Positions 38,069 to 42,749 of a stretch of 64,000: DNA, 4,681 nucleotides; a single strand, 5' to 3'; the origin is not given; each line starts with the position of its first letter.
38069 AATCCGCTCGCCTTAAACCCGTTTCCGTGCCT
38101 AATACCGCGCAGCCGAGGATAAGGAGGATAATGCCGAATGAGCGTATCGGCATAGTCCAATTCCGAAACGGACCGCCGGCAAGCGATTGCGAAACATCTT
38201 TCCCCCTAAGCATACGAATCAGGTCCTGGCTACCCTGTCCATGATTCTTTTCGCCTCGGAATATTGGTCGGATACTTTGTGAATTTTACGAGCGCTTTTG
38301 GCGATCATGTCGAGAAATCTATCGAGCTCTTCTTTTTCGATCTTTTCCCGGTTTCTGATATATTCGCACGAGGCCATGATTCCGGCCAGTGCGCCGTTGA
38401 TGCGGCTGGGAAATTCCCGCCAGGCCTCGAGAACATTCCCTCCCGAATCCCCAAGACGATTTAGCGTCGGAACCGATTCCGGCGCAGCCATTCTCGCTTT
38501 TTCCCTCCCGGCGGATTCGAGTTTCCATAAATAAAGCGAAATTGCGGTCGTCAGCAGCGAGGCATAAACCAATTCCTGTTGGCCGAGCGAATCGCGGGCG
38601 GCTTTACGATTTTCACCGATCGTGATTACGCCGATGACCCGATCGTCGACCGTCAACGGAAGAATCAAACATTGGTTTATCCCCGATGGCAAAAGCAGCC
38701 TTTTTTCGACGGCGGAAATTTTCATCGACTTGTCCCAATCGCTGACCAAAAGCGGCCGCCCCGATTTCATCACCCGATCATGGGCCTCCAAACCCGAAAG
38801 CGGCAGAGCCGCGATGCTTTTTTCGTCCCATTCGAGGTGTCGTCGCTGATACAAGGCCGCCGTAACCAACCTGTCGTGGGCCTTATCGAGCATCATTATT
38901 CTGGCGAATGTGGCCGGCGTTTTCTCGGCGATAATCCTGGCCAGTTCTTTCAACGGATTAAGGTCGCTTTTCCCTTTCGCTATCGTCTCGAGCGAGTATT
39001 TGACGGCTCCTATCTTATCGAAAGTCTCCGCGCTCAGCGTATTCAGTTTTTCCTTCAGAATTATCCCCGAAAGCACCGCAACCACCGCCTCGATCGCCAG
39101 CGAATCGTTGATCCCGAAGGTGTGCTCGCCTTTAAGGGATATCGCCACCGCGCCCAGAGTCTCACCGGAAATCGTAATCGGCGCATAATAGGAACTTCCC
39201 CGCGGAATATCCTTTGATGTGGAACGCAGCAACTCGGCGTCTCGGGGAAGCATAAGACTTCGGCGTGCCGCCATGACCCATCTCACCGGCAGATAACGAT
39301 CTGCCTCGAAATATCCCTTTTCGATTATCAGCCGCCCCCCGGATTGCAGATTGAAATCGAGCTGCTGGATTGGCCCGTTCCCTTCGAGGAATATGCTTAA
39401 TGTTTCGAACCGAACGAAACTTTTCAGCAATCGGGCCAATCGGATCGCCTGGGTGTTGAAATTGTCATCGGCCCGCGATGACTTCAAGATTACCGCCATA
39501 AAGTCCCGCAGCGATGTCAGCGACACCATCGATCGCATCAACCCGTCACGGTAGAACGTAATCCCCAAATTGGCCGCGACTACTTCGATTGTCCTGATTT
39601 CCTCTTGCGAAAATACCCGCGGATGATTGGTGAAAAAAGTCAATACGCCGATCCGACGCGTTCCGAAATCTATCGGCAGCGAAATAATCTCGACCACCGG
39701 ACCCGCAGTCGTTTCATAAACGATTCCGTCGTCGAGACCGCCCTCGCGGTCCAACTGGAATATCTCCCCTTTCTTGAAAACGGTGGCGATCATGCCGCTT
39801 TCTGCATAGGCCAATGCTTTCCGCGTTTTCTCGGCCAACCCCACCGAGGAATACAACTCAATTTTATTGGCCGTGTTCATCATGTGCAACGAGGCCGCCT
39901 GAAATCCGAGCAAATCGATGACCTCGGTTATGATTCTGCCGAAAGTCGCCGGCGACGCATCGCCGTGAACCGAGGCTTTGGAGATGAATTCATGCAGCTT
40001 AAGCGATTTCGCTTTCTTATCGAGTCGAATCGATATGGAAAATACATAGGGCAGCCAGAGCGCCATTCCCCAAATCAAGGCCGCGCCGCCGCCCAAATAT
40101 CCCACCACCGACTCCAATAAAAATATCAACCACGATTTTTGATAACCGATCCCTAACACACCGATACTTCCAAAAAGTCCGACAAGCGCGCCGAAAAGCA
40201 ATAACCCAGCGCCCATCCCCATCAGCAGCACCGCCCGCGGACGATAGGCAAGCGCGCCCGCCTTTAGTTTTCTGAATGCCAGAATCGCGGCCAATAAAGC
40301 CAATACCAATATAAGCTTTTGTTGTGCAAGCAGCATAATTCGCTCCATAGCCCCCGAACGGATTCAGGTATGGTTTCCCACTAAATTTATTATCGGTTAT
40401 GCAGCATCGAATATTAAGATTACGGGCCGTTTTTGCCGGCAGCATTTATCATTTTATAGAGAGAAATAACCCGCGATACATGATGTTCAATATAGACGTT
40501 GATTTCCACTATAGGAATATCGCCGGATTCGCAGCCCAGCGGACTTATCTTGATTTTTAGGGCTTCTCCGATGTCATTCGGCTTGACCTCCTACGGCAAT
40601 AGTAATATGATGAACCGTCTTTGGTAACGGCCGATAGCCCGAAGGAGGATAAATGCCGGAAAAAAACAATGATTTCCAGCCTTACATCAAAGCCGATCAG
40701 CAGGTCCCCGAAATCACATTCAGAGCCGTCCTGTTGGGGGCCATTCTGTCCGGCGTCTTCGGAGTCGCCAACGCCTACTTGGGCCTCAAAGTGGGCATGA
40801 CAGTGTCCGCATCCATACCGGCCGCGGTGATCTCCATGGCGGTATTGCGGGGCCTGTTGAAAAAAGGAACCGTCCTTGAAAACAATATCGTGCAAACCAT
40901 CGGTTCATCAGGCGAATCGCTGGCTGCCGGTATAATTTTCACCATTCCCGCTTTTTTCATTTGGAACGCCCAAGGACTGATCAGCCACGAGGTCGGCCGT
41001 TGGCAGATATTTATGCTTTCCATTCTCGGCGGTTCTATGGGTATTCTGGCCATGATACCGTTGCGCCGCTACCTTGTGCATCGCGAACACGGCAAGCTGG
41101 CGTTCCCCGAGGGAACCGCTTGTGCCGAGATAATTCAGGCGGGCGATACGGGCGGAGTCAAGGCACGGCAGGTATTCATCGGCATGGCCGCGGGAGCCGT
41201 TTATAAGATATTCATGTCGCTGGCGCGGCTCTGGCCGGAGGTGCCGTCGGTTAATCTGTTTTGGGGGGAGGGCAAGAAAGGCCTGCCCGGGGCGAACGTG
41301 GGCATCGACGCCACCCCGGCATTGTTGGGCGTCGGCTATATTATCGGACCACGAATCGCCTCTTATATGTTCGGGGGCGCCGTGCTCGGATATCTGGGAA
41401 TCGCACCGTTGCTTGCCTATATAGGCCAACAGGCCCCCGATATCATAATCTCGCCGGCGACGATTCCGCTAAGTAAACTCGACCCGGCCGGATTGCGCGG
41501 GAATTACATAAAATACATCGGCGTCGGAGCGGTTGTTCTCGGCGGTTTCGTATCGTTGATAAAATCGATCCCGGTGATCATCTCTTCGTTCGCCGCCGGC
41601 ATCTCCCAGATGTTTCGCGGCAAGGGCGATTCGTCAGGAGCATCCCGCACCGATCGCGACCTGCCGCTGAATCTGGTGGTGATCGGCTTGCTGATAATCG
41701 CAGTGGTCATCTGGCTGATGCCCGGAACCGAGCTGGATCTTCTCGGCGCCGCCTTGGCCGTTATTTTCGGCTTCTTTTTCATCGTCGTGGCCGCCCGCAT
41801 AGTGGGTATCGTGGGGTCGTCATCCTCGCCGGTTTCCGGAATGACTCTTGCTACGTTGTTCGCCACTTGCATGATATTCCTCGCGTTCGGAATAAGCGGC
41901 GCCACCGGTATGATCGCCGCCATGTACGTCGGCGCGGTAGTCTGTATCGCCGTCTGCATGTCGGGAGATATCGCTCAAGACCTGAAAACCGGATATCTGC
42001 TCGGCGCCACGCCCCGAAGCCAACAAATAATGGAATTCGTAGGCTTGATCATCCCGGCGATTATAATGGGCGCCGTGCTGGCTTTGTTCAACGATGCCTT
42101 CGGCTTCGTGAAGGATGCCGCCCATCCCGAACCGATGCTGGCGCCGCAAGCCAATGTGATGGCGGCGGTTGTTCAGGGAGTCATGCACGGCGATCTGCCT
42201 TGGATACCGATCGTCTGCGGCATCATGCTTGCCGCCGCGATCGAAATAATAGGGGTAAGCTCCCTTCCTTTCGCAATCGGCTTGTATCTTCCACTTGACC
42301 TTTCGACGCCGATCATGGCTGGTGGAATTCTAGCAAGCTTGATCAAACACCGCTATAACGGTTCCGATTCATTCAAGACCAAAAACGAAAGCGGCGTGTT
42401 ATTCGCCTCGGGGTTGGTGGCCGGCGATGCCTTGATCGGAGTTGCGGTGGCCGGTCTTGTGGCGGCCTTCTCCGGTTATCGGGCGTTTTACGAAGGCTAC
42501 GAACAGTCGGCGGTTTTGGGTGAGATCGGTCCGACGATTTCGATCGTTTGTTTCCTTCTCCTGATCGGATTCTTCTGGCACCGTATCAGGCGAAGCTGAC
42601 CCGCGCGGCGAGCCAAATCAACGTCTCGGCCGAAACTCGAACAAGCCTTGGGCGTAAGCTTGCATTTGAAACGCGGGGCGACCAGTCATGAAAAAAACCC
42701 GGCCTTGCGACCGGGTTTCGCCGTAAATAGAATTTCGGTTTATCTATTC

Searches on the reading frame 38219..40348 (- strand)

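Call 18: search_protein_families(library=pfam, proteins=[window:38219-40348:-], max_evalue=0.00001)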
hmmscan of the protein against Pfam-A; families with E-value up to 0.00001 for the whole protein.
window:38219-40348:- (709 aa): 3 families
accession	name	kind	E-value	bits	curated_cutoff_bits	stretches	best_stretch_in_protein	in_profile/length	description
PF13185.12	GAF_2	-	2.5e-21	76.8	28.6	2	135-263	7-133/136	GAF domain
PF01590.32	GAF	-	4.6e-19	69.7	22.4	2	135-264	5-132/133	GAF domain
PF13492.12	GAF_3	-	9.9e-10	39.4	27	0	468-605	8-125/129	GAF domain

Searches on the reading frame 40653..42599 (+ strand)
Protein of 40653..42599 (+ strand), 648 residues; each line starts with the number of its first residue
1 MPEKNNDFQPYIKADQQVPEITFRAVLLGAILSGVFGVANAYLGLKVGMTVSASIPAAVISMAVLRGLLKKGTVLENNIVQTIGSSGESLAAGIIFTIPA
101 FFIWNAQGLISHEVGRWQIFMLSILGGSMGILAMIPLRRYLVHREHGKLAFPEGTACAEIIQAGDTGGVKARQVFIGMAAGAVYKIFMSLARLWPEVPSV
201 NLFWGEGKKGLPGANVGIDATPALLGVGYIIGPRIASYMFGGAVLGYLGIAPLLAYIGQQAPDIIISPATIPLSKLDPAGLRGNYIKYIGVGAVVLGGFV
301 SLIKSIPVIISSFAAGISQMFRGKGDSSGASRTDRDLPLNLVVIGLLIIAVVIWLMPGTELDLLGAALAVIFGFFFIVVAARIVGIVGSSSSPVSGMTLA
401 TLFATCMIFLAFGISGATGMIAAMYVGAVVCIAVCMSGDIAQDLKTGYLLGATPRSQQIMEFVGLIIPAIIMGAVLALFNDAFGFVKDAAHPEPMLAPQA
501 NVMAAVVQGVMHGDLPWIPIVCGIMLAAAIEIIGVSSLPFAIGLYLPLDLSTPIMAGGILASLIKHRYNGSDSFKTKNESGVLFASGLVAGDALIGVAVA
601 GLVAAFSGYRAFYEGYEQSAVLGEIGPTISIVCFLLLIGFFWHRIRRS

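Call 18: search_protein_families(library=pfam, proteins=[window:40653-42599:+], max_evalue=0.00001)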
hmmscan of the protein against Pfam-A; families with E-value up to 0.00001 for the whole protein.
window:40653-42599:+ (648 aa): 1 family
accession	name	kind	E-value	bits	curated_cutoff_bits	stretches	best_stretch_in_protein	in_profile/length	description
PF03169.20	OPT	-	2.2e-104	350.8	25.8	1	20-602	1-622/623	OPT oligopeptide transporter protein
